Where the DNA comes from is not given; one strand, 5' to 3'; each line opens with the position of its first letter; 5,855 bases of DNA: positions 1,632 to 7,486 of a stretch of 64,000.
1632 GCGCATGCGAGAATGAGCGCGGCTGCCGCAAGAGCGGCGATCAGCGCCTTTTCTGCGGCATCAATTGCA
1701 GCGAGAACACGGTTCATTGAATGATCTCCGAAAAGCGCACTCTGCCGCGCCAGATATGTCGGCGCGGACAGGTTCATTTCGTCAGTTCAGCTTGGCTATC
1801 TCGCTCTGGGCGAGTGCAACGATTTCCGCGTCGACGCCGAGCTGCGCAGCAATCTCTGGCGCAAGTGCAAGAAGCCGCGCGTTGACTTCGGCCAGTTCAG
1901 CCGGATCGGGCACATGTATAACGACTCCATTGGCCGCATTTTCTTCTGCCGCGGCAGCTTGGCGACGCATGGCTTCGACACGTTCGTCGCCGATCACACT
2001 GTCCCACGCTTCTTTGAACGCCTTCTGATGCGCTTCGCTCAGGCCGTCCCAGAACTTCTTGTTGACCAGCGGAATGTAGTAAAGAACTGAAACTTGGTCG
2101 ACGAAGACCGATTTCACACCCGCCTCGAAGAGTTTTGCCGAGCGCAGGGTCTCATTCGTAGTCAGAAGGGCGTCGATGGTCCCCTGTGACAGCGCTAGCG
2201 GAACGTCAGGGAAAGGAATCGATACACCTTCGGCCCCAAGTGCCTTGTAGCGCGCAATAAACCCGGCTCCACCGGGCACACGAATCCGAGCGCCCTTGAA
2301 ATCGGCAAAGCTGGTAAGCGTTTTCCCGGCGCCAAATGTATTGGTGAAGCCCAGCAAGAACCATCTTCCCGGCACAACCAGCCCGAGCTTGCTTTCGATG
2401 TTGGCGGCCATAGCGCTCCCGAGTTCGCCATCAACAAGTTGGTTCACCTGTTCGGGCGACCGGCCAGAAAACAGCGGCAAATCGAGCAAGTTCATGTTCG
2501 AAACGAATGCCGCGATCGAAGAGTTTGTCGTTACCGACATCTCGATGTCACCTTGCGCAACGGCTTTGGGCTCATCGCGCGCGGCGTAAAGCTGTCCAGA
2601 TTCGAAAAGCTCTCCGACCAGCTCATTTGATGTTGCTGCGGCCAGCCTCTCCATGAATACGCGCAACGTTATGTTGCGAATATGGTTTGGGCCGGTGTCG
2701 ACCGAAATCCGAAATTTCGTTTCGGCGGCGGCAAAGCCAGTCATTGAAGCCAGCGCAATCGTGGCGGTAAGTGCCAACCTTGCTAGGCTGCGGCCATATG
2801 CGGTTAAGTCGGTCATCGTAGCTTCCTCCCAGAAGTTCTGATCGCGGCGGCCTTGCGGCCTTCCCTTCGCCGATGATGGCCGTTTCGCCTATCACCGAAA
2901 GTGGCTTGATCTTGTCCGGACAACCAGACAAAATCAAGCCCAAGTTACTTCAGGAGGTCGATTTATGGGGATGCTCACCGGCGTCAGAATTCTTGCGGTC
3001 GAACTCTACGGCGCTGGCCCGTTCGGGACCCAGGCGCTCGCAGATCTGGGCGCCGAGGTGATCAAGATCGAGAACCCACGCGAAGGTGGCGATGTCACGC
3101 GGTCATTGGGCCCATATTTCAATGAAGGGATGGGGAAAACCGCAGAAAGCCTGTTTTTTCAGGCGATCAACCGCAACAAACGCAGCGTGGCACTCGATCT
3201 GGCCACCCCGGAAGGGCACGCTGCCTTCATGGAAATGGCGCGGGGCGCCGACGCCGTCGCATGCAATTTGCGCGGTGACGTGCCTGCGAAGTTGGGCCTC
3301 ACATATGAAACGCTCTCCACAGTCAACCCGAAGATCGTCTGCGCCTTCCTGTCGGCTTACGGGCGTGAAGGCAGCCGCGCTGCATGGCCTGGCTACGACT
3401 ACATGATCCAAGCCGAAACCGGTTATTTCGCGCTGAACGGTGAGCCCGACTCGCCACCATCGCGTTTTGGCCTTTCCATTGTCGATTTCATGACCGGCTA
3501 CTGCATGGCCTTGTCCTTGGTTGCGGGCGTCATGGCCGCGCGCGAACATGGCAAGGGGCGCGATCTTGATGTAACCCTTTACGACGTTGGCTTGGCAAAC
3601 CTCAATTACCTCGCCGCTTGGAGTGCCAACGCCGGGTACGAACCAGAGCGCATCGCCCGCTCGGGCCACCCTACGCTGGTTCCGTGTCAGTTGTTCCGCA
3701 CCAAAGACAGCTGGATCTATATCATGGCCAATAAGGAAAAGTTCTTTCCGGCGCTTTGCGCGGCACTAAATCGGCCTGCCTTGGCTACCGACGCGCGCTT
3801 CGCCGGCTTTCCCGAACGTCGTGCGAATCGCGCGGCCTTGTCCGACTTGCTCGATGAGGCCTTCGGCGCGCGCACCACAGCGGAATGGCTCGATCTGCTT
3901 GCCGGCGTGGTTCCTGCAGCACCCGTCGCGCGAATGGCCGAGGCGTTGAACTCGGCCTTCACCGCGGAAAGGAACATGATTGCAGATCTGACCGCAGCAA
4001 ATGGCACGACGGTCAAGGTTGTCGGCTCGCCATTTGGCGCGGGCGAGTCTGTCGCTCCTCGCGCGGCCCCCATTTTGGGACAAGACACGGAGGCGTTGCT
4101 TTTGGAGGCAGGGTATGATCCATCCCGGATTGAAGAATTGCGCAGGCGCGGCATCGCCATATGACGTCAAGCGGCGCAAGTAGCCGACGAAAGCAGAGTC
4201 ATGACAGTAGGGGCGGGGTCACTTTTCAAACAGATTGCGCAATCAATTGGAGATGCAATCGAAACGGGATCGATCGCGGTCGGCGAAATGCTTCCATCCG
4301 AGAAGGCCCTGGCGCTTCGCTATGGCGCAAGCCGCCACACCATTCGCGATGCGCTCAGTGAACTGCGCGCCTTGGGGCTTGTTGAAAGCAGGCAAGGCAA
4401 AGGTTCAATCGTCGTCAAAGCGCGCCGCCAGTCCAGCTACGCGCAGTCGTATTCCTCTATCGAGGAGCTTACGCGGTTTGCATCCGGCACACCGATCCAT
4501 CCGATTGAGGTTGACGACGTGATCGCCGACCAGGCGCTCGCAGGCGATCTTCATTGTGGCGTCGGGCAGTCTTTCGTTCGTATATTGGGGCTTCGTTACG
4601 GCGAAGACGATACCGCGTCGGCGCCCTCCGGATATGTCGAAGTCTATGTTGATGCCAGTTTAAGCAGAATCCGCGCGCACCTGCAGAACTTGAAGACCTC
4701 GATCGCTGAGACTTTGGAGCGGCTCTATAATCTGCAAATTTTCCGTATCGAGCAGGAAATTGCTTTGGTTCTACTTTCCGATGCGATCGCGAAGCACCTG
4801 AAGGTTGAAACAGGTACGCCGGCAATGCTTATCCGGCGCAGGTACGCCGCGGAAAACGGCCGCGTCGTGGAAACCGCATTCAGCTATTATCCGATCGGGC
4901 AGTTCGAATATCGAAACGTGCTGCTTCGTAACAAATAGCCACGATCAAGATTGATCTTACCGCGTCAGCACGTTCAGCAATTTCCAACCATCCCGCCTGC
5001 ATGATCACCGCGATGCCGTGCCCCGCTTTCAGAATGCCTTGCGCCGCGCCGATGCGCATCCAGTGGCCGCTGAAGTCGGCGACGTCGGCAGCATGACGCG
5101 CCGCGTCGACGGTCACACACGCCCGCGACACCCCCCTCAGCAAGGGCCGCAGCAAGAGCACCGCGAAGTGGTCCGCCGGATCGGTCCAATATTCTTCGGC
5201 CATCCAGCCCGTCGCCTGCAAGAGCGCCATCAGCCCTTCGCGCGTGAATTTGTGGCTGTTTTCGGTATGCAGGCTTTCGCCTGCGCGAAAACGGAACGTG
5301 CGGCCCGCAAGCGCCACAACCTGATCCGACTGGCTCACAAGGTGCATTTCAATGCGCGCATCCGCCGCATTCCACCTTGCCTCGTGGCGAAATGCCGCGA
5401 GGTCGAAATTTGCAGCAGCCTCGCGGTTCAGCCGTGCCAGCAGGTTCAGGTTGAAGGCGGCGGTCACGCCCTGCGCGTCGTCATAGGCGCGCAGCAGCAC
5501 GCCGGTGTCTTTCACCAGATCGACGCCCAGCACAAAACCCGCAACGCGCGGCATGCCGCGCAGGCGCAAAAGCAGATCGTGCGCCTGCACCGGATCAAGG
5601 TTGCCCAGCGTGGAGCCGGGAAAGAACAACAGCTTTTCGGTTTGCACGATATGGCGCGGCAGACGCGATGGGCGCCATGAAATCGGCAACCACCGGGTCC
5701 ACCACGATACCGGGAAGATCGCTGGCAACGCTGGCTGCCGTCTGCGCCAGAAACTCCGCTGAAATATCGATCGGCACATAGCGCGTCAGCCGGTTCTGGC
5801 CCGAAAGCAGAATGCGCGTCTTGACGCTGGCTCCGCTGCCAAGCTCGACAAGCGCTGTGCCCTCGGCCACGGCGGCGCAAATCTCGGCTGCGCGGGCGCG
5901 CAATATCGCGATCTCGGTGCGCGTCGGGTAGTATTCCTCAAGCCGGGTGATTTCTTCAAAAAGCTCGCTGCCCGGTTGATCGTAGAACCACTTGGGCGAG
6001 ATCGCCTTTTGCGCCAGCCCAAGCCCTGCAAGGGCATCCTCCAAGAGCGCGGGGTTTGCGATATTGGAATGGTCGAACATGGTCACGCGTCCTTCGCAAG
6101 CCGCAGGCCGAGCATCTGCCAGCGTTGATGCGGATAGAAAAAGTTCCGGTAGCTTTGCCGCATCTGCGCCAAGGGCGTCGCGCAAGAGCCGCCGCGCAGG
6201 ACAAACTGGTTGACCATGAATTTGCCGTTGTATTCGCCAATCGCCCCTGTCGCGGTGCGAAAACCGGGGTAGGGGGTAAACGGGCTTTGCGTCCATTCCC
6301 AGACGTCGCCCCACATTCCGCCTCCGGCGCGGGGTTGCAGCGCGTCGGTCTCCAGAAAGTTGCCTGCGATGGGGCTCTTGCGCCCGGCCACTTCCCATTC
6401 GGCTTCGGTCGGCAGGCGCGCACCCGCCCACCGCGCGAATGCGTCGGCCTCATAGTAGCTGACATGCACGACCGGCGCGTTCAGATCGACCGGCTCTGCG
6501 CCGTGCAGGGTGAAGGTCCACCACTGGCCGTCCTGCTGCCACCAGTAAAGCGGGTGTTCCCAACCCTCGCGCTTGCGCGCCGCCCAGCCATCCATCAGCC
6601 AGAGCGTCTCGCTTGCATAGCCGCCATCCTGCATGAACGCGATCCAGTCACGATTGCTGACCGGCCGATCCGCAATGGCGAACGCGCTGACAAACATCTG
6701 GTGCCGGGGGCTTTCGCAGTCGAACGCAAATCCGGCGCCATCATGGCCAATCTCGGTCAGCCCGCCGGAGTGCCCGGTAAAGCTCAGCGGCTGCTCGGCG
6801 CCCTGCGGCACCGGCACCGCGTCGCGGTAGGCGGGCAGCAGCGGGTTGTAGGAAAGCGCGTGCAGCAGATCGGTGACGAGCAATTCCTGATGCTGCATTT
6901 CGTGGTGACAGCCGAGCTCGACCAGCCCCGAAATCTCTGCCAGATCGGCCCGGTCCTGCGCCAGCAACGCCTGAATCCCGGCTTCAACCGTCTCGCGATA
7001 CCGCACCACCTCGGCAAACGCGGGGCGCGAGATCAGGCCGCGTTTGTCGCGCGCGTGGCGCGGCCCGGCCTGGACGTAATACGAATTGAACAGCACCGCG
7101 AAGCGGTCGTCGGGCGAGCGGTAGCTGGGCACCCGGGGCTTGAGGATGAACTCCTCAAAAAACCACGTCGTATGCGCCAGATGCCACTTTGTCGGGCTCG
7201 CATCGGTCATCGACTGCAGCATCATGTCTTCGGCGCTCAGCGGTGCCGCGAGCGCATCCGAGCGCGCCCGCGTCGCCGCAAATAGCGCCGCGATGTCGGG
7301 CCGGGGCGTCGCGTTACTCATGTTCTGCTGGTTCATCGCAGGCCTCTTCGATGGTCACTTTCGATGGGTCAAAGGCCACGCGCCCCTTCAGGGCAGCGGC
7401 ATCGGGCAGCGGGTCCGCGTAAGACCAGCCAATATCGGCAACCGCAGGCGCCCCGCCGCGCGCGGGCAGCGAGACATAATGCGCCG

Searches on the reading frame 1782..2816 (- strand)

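Call 47: search_protein_families(library=pfam, proteins=[window:1782-2816:-], max_evalue=0.0001)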
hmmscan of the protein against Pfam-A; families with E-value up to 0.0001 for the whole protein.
window:1782-2816:- (344 aa): 1 family
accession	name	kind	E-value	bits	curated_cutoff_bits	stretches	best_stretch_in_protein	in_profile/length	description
PF03480.18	DctP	-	5.7e-37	128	23.4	1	42-323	6-283/286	Bacterial extracellular solute-binding protein, family 7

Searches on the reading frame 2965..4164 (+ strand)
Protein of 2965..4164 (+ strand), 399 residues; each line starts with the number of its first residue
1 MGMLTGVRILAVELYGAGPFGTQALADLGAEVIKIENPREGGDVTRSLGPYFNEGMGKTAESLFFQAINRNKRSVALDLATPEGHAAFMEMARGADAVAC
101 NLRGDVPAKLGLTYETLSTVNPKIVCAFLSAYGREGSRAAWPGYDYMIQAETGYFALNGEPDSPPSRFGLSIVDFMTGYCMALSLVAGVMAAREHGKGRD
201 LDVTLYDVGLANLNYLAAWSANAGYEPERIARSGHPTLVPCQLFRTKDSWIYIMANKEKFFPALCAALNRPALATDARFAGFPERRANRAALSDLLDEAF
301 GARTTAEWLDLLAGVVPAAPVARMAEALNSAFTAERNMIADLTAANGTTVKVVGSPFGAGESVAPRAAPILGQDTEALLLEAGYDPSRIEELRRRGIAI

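Call 47: search_protein_families(library=pfam, proteins=[window:2965-4164:+], max_evalue=0.0001)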
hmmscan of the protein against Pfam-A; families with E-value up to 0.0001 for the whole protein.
window:2965-4164:+ (399 aa): 1 family
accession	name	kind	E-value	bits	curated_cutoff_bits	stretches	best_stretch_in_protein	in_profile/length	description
PF02515.22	CoA_transf_3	-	1.3e-108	363.8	23.3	1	4-375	1-366/366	CoA-transferase family III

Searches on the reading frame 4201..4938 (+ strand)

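Call 47: search_protein_families(library=pfam, proteins=[window:4201-4938:+], max_evalue=0.0001)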
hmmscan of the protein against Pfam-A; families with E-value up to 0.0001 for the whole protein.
window:4201-4938:+ (245 aa): 2 families
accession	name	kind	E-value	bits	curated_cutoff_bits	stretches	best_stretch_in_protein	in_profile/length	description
PF00392.27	GntR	-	8.8e-18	64.2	27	1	10-71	3-64/64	Bacterial regulatory proteins, gntR family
PF07702.18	UTRA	-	1.2e-17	64.5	23.8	1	102-231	11-136/141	UTRA domain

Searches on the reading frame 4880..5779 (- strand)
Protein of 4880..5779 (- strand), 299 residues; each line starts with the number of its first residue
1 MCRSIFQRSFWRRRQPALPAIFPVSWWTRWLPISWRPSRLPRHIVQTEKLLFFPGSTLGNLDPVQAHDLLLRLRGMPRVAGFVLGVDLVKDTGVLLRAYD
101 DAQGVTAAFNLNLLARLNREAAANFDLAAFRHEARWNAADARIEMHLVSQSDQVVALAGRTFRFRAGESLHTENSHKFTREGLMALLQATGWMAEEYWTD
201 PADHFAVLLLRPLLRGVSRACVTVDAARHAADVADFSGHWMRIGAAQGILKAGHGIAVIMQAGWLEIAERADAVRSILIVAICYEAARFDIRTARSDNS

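Call 47: search_protein_families(library=pfam, proteins=[window:4880-5779:-], max_evalue=0.0001)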
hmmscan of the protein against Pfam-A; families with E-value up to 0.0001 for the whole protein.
window:4880-5779:- (299 aa): 1 family
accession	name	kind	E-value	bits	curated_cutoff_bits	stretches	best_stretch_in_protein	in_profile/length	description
PF10017.15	Methyltransf_33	-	1.2e-56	192.4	23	1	41-211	132-303/304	Histidine-specific methyltransferase, SAM-dependent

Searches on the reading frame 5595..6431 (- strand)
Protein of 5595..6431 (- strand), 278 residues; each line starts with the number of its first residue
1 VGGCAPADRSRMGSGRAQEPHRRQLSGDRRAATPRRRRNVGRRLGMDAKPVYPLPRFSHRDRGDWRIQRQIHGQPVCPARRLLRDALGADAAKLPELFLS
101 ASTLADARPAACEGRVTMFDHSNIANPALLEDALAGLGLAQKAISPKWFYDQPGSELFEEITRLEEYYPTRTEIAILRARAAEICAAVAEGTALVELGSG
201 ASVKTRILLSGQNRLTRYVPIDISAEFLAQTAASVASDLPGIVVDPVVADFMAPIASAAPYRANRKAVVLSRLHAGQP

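Call 50: search_protein_families(library=pfam, proteins=[window:5595-6431:-], max_evalue=0.0001)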
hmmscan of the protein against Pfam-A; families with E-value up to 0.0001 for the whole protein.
window:5595-6431:- (278 aa): 1 family
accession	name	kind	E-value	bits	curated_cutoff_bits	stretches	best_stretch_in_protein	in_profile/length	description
PF10017.15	Methyltransf_33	-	6.7e-43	147.3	23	1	131-267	3-140/304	Histidine-specific methyltransferase, SAM-dependent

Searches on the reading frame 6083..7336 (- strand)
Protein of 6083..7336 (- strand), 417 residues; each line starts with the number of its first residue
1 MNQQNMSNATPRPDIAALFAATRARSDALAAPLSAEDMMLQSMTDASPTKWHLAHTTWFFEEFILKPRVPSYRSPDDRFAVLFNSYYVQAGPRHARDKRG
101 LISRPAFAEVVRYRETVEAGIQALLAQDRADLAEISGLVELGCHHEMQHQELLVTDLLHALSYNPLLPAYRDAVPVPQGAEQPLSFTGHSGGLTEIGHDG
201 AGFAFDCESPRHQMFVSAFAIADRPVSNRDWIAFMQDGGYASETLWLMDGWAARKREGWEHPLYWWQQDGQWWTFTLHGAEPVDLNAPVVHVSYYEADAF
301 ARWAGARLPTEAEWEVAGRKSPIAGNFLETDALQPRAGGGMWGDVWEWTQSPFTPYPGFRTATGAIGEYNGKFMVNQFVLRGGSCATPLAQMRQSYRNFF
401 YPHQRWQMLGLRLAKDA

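Call 47: search_protein_families(library=pfam, proteins=[window:6083-7336:-], max_evalue=0.0001)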
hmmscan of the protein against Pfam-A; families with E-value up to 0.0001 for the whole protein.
window:6083-7336:- (417 aa): 2 families
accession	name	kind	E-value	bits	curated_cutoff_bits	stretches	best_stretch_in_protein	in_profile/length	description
PF03781.23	FGE-sulfatase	-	7.2e-36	124.6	23.3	2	191-336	10-140/255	Sulfatase-modifying factor enzyme 1-like domain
PF12867.12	DinB_2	-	1.5e-08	35.6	24.8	1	19-151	2-126/128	DinB superfamily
